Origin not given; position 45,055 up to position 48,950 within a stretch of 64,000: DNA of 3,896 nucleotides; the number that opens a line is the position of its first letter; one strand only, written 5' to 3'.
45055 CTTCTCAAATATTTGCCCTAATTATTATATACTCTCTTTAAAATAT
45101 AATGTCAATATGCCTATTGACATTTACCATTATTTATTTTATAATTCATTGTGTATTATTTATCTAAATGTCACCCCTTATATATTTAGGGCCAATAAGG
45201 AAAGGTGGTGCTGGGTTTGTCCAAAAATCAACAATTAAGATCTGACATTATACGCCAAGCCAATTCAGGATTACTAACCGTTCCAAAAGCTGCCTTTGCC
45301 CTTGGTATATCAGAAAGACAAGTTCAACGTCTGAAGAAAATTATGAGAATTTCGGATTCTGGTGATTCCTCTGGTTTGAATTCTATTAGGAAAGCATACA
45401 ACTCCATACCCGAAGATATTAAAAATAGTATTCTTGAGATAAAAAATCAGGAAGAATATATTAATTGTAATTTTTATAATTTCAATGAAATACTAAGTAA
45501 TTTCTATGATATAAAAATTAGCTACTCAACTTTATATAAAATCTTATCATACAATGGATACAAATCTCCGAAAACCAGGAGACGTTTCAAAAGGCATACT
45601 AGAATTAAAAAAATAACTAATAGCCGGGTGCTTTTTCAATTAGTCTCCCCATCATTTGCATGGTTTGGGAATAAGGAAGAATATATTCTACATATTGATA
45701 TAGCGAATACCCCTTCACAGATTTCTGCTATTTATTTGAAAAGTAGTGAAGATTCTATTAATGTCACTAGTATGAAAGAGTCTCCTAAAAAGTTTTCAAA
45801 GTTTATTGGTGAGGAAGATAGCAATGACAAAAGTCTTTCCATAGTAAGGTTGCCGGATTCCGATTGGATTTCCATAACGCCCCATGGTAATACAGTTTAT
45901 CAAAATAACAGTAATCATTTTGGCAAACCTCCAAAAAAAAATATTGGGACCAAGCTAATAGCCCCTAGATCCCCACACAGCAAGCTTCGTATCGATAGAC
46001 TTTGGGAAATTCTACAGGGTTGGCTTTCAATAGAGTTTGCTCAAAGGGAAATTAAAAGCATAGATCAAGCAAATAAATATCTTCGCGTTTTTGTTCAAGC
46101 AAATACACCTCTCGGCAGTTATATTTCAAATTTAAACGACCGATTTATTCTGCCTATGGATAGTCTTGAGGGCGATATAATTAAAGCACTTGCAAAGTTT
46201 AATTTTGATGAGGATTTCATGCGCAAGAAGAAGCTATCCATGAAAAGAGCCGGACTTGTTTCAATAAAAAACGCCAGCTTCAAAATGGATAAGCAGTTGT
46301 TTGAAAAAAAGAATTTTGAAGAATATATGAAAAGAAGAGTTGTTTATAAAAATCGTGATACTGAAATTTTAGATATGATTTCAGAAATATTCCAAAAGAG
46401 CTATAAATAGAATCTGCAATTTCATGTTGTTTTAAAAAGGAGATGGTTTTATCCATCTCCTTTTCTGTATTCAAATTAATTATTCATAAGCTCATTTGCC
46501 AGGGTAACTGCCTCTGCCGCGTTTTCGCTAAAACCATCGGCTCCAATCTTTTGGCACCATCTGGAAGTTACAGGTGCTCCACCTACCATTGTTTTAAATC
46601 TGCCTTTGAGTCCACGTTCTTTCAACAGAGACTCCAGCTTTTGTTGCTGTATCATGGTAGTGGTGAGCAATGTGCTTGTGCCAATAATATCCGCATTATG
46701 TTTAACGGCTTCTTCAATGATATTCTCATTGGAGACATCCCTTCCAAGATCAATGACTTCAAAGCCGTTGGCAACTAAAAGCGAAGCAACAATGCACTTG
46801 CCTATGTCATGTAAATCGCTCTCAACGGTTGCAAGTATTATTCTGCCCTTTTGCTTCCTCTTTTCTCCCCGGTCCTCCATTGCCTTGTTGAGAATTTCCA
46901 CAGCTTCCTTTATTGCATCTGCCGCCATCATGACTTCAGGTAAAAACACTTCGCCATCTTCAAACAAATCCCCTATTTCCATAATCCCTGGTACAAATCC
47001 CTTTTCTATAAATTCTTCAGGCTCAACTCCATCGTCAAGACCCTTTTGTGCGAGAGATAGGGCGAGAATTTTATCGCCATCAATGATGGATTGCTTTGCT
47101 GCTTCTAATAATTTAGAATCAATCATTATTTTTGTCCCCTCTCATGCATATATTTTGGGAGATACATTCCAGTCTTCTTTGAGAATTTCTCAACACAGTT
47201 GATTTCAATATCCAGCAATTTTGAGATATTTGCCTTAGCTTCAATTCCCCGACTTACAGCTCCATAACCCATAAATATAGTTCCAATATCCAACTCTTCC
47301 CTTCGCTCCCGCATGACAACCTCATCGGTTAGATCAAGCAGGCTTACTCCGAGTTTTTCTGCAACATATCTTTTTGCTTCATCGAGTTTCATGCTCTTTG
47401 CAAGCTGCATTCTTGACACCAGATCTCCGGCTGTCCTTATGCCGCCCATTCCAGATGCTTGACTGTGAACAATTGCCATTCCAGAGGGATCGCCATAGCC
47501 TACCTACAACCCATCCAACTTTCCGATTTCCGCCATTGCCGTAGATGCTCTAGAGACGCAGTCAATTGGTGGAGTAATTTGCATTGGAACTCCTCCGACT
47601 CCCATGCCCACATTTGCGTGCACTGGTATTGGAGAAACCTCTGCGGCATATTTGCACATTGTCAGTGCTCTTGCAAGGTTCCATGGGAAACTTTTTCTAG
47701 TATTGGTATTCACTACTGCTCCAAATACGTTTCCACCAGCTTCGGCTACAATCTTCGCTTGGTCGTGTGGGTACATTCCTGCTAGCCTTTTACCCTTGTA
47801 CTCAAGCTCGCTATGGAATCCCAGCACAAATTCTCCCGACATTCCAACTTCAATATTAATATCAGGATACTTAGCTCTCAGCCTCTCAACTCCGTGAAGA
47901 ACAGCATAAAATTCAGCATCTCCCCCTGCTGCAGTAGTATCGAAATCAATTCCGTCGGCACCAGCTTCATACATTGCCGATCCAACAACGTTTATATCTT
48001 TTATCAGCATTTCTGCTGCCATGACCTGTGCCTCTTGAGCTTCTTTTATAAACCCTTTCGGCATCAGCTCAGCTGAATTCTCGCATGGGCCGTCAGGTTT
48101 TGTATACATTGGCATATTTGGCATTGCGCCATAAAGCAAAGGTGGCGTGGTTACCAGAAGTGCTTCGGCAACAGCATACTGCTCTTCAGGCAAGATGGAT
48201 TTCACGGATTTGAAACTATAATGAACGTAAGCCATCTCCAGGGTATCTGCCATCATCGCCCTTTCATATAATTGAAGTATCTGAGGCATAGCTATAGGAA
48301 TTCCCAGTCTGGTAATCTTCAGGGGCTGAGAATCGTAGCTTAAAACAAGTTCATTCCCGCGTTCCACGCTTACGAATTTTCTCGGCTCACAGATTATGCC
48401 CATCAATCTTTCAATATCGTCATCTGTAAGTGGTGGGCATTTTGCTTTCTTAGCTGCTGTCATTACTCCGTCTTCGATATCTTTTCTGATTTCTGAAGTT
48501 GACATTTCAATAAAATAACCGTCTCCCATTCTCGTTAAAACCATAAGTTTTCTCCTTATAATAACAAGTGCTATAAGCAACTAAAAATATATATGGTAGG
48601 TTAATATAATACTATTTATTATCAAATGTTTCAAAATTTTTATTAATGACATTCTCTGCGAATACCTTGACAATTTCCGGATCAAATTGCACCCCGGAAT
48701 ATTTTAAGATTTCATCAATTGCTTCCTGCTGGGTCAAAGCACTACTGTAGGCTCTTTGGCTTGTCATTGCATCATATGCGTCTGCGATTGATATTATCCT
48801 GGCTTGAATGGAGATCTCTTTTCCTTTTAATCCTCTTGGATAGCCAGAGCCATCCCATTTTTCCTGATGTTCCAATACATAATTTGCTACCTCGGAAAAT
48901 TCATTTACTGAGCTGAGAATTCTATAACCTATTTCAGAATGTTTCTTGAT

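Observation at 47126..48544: In-frame amber codon in a dimethylamine methyltransferase gene: pyrrolysine decoding in a bacterium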

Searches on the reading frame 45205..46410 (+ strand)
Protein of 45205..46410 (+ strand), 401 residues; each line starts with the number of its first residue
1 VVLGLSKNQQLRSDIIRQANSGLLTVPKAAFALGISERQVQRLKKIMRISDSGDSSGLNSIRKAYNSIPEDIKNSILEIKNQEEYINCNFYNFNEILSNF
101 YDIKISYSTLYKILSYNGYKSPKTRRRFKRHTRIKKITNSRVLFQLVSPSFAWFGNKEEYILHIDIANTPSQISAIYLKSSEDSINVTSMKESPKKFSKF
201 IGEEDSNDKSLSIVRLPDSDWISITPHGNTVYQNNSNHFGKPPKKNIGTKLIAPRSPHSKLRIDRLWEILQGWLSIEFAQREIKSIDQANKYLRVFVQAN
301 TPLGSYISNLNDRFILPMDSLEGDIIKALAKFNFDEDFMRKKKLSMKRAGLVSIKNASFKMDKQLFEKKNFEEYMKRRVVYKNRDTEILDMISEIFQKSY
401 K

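Call 7: search_protein_families(library=pfam, proteins=[window:45205-46410:+])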
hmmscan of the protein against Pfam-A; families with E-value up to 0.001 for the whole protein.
window:45205-46410:+ (401 aa): 0 families

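Call 13: search_protein_families(library=ncbifam, proteins=[window:45205-46410:+])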
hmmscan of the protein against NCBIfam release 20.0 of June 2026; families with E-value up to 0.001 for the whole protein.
window:45205-46410:+ (401 aa): 2 families
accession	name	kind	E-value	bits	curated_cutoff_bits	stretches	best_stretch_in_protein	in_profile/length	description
NF033594.2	transpos_ISNCY_2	equivalog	3.4e-35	121.9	250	1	15-386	2-352/368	ISNCY family transposase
NF033577.2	transpos_IS481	equivalog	0.00041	20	224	0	12-170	2-140/284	IS481 family transposase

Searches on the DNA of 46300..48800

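Call 11: search_rna_families(source=window, start=46300, end=48800, threshold=evalue, max_evalue=1, show_alignments=3)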
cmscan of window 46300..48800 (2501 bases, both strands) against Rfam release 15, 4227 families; matches with E-value up to 1: 1.
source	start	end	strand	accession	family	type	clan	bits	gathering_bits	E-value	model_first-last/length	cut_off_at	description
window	47407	47506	-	RF02509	PYLIS_2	Cis-reg;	-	62.4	36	5e-14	1-100/100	no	Pyrrolysine insertion sequence mtbB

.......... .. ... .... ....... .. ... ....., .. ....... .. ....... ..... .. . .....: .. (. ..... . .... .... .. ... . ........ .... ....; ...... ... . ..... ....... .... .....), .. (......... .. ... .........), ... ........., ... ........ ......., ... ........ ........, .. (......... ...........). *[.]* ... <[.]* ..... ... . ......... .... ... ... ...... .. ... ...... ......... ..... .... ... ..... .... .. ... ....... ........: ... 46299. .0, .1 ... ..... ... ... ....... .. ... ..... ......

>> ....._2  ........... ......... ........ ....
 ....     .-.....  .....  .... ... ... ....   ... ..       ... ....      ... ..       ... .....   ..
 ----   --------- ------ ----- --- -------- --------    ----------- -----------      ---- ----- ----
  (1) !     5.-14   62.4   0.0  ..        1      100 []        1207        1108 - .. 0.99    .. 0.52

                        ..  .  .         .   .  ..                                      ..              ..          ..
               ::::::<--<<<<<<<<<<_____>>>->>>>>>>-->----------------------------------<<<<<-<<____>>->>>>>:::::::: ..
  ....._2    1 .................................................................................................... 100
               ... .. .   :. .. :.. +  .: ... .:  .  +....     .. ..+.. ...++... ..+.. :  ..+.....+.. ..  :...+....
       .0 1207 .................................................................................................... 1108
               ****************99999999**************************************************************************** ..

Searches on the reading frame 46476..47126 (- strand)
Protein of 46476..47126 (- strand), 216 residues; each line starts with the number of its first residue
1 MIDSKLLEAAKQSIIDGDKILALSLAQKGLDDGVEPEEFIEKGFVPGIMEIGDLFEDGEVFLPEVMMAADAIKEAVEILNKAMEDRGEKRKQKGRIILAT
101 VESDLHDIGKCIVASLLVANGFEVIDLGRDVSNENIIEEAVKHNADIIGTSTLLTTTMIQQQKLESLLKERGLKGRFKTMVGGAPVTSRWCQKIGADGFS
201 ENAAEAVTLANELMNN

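Call 7: search_protein_families(library=pfam, proteins=[window:46476-47126:-])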
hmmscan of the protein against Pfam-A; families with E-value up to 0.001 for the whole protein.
window:46476-47126:- (216 aa): 2 families
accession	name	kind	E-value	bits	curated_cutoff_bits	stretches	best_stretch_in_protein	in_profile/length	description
PF02310.24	B12-binding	-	1.5e-25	89.8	32.1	1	94-207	1-120/121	B12 binding domain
PF02607.22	B12-binding_2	-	2.3e-21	76.2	23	1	7-79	2-73/74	B12 binding domain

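Call 10: find_encoding_contigs(protein=window:46476-47126:-, flank=10000, max_places=6)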
Protein window:46476-47126:- (216 aa): 5 contigs read that carry it; 4 places shown.
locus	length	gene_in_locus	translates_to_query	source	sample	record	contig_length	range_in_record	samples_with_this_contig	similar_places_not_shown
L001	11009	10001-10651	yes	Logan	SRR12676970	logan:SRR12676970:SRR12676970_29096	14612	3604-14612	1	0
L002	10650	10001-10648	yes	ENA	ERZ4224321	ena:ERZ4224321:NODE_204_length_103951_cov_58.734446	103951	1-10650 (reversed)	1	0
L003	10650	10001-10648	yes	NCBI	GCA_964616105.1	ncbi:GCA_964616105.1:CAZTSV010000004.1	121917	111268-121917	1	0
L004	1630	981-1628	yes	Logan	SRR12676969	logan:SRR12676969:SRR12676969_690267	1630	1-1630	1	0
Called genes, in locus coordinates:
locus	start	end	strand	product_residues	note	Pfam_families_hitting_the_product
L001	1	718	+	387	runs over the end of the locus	PF00465:Fe-ADH, PF13685:Fe-ADH_2, PF25137:ADH_Fe_C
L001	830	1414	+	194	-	PF11354:DUF3156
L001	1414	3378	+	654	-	PF26965:MimR_N (weak), PF13426:PAS_9 (faint), PF00989:PAS (weak), PF00158:Sigma54_activat, PF14532:Sigma54_activ_2, PF07728:AAA_5 (faint), PF25601:AAA_lid_14, PF02954:HTH_8 (weak)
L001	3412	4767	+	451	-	PF01979:Amidohydro_1 (weak), PF07969:Amidohydro_3 (weak)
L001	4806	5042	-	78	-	PF09932:DUF2164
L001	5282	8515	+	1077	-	PF07694:5TM-5TMR_LYT, PF00989:PAS, PF08448:PAS_4, PF13426:PAS_9, PF00989:PAS, PF08448:PAS_4, PF00990:GGDEF, PF01966:HD, +5 more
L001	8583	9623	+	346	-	PF09505:Dimeth_Pyl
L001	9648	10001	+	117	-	PF09505:Dimeth_Pyl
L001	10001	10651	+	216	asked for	PF02607:B12-binding_2, PF02310:B12-binding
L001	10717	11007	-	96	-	?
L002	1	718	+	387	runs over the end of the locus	PF00465:Fe-ADH, PF13685:Fe-ADH_2, PF25137:ADH_Fe_C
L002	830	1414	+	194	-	PF11354:DUF3156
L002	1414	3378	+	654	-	PF26965:MimR_N (weak), PF13426:PAS_9 (faint), PF00989:PAS (weak), PF00158:Sigma54_activat, PF14532:Sigma54_activ_2, PF07728:AAA_5 (faint), PF25601:AAA_lid_14, PF02954:HTH_8 (weak)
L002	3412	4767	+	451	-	PF01979:Amidohydro_1 (weak), PF07969:Amidohydro_3 (weak)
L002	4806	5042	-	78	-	PF09932:DUF2164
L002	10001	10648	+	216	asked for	PF02607:B12-binding_2, PF02310:B12-binding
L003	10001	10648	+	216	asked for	PF02607:B12-binding_2, PF02310:B12-binding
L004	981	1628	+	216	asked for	PF02607:B12-binding_2, PF02310:B12-binding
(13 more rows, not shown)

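Call 13: search_protein_families(library=ncbifam, proteins=[window:46476-47126:-])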
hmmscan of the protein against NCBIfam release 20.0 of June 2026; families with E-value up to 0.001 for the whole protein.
window:46476-47126:- (216 aa): 16 families
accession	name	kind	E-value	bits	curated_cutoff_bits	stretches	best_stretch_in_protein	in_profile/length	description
TIGR02370.1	pyl_corrinoid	subfamily_domain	2.6e-70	235.8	215.3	1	11-206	3-197/197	methyltransferase cognate corrinoid protein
NF041607.1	dimeth_corrin_MtbC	equivalog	5.7e-63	212.1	350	1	16-213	7-202/203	dimethylamine corrinoid protein MtbC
NF047995.1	corrinoid_MtgC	exception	5.5e-61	205.8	310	1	4-214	2-213/215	glycine betaine-specific corrinoid protein MtgC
NF047996.1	corrin_MtgC_2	exception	9.3e-50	169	370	1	8-216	6-212/212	glycine betaine-specific corrinoid protein MtgC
NF040669.1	MtaC2_Meth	equivalog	6e-41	140.5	450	1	11-214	47-246/267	methanol--corrinoid protein MtaC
NF040655.1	MtaC_Meth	equivalog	4.3e-40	137.4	420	1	6-215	35-239/253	methanol--corrinoid protein MtaC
TIGR02082.1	metH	equivalog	4.5e-40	137.2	1010.85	1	8-215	648-859/1182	methionine synthase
NF007024.0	PRK09490.1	equivalog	1.4e-34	119.1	1497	1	36-190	691-845/1234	methionine synthase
NF002612.0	PRK02261.1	equivalog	2.2e-13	49.9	110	1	92-186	2-95/148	methylaspartate mutase subunit S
TIGR01501.1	MthylAspMutase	equivalog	2.1e-10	40.5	135.8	1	95-184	3-91/134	methylaspartate mutase subunit S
TIGR00640.1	acid_CoA_mut_C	subfamily_domain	3.9e-10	39.8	57.45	1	93-183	2-91/132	methylmalonyl-CoA mutase C-terminal domain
NF052385.1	Lys_5_6_beta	equivalog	1.4e-08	34.7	280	1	120-203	137-224/241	lysine 5,6-aminomutase subunit beta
NF040743.1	ornith_mutase_E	equivalog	3.5e-08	31.9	800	1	86-201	588-711/730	D-ornithine 4,5-aminomutase subunit OraE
NF006944.0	PRK09426.1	equivalog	1.1e-07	30.2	876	1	71-183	567-678/721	methylmalonyl-CoA mutase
NF052513.1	TransRegCarH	equivalog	3.5e-07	29.8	400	1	7-197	84-262/274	HTH-type transcriptional repressor CarH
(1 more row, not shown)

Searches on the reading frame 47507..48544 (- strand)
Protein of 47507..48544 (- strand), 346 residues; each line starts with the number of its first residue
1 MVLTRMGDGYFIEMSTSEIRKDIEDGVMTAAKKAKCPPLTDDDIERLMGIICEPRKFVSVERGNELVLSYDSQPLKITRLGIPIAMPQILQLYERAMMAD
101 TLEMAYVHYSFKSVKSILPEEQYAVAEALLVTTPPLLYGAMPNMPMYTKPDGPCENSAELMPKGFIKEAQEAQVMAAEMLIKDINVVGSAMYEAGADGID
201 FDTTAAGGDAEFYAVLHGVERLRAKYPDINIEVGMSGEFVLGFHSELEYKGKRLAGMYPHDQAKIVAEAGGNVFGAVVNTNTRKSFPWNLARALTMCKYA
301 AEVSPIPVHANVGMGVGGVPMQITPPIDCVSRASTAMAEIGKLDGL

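Call 18: find_related_loci(query=window:47507-48544:-, collection=genome_contigs, flank=10000)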
Query seq(346 aa) (346 aa) in genome_contigs; peptide patterns used: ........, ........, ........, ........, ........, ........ (x = any residue, [..] = any of these).
44 stretches matched a pattern; 15 encode a relative of the query (tblastn E <= 1e-3); 14 distinct loci.
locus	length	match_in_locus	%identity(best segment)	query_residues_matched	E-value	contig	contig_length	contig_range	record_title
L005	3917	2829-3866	96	1-346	0e+0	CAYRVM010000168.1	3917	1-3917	MAG TPA_asm: uncultured Oscillospiraceae bacterium isolate SRP272421_co4_197 genome assembly, contig: NODE_88912_length_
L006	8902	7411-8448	89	1-346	0e+0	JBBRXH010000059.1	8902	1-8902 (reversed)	MAG: Peptostreptococcales bacterium isolate La4_metabat2.180 La4_metabat2.180_K_1092451_L_8902_cov_11.0000, whole genome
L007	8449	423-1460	88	1-346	0e+0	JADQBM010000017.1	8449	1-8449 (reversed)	MAG: Clostridia bacterium isolate Soudan_22 NODE_2246_length_8449_cov_9.446986, whole genome shotgun sequence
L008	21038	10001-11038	83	1-346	0e+0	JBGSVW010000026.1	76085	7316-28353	MAG: Anaerovoracaceae bacterium isolate JTS-AC466 k141_4330852, whole genome shotgun sequence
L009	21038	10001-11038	79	1-346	0e+0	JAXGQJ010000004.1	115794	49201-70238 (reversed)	MAG: Clostridiales bacterium isolate AnMBR.bin323 bin323_4, whole genome shotgun sequence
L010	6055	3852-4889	82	1-346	0e+0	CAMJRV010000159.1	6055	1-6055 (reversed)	MAG: uncultured Firmicutes bacterium isolate SRR12377477_bin.4_metawrap_v1.3_MAG genome assembly, contig: SRR12377477_22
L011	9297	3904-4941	78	1-346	0e+0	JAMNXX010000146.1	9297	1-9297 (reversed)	MAG: Bacillota bacterium isolate Bin_12 Bin_12_scaffold_7418, whole genome shotgun sequence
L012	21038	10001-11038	75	1-346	2e-174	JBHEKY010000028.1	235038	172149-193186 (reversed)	MAG: Anaerovoracaceae bacterium isolate bin.680 k141_399209, whole genome shotgun sequence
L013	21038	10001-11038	82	1-346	0e+0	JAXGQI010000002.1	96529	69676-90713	MAG: Clostridiales bacterium isolate AnMBR.bin322 bin322_2, whole genome shotgun sequence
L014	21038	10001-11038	76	1-346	2e-175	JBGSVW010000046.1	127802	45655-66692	MAG: Anaerovoracaceae bacterium isolate JTS-AC466 k141_3264757, whole genome shotgun sequence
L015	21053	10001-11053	47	2-346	5e-103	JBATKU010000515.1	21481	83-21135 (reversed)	MAG: Desulfobacterales bacterium isolate MFD10234_ilm_asm_bin6 k127_144518, whole genome shotgun sequence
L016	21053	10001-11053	48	2-346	2e-95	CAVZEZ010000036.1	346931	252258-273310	MAG: uncultured delta proteobacterium isolate MFD05684.bin.1.177 genome assembly, contig: contig_899, whole genome shotg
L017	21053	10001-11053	47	2-346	2e-87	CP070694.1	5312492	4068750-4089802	MAG: Desulfobacterales bacterium isolate bin60 chromosome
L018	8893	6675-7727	46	2-346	6e-84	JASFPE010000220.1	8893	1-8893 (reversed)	MAG: Desulfobacterales bacterium isolate D0819M20remetaG_Bin_304 D0819M20remetaG_FD_scaffold_943_c1, whole genome shotgu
